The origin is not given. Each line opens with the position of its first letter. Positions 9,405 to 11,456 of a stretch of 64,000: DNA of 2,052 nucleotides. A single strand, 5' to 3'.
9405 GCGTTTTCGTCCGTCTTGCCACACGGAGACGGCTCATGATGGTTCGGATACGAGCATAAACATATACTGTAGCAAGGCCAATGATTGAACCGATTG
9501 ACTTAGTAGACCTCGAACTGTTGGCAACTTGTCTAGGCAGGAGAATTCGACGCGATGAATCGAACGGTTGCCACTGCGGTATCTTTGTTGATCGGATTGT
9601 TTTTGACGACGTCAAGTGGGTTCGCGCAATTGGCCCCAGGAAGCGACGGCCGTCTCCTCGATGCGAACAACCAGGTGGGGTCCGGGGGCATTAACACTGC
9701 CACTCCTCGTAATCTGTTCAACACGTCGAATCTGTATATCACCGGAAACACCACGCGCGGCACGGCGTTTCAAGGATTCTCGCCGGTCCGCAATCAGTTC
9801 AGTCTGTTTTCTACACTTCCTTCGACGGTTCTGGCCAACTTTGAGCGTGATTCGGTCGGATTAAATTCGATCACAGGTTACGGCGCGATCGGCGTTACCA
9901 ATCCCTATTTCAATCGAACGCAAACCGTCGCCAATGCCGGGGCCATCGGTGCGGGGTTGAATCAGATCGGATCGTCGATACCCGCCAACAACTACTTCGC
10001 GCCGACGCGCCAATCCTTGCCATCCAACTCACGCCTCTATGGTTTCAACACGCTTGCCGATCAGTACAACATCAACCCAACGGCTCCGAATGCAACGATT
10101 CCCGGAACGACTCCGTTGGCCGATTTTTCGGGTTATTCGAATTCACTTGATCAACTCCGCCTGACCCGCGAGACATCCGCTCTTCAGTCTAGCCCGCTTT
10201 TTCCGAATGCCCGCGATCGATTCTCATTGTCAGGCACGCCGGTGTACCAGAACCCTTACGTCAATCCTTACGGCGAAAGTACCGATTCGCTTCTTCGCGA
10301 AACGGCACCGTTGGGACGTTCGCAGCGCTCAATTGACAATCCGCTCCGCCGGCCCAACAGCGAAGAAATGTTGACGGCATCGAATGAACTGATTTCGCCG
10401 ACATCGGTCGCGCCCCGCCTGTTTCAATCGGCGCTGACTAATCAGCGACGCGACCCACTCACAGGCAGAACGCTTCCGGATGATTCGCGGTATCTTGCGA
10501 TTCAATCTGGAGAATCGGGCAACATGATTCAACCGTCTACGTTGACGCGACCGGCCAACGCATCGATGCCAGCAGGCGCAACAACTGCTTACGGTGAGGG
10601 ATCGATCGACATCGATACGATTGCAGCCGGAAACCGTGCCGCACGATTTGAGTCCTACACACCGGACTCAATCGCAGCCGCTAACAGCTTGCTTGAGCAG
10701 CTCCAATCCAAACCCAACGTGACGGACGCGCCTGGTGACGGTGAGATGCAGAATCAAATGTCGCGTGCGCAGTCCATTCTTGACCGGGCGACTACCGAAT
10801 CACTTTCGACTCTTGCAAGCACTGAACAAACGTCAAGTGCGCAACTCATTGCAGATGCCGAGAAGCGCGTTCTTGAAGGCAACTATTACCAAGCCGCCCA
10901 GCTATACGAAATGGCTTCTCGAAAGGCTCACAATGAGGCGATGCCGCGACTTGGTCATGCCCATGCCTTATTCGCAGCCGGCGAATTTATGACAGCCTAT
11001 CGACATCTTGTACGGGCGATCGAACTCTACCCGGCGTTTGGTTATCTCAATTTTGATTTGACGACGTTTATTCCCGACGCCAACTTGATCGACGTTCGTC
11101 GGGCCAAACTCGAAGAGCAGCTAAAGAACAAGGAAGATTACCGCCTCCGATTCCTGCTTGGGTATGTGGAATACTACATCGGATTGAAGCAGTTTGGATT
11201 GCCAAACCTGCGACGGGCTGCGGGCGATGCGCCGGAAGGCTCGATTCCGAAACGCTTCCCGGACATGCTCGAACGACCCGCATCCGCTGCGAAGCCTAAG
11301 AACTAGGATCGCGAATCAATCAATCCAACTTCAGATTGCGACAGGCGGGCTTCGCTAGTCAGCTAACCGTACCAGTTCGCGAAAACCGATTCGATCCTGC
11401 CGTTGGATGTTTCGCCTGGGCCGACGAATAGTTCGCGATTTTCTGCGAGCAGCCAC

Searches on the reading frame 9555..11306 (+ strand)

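Call 46: search_protein_families(library=pfam, proteins=[window:9555-11306:+], max_evalue=0.001)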
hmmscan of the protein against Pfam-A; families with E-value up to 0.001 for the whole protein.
window:9555-11306:+ (583 aa): 0 families

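Call 75: search_protein_families(library=pfam, proteins=[window:9555-11306:+], max_evalue=1)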
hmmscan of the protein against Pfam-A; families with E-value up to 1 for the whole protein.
window:9555-11306:+ (583 aa): 4 families
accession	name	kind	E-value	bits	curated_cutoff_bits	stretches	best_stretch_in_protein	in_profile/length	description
PF00515.34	TPR_1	-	0.094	13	27.8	0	469-493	8-32/34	Tetratricopeptide repeat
PF13428.12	TPR_14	-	0.19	13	23.5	0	468-494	7-33/44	Tetratricopeptide repeat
PF15102.11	TMEM154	-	0.46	10.7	30.3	1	383-435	6-58/153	TMEM154 protein family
PF14346.11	DUF4398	-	0.65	11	27.9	1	401-458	2-59/78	Domain of unknown function (DUF4398)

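Call 78: search_protein_families(library=ncbifam, proteins=[window:9555-11306:+], max_evalue=0.01)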
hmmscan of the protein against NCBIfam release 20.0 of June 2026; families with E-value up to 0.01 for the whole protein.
window:9555-11306:+ (583 aa): 0 families
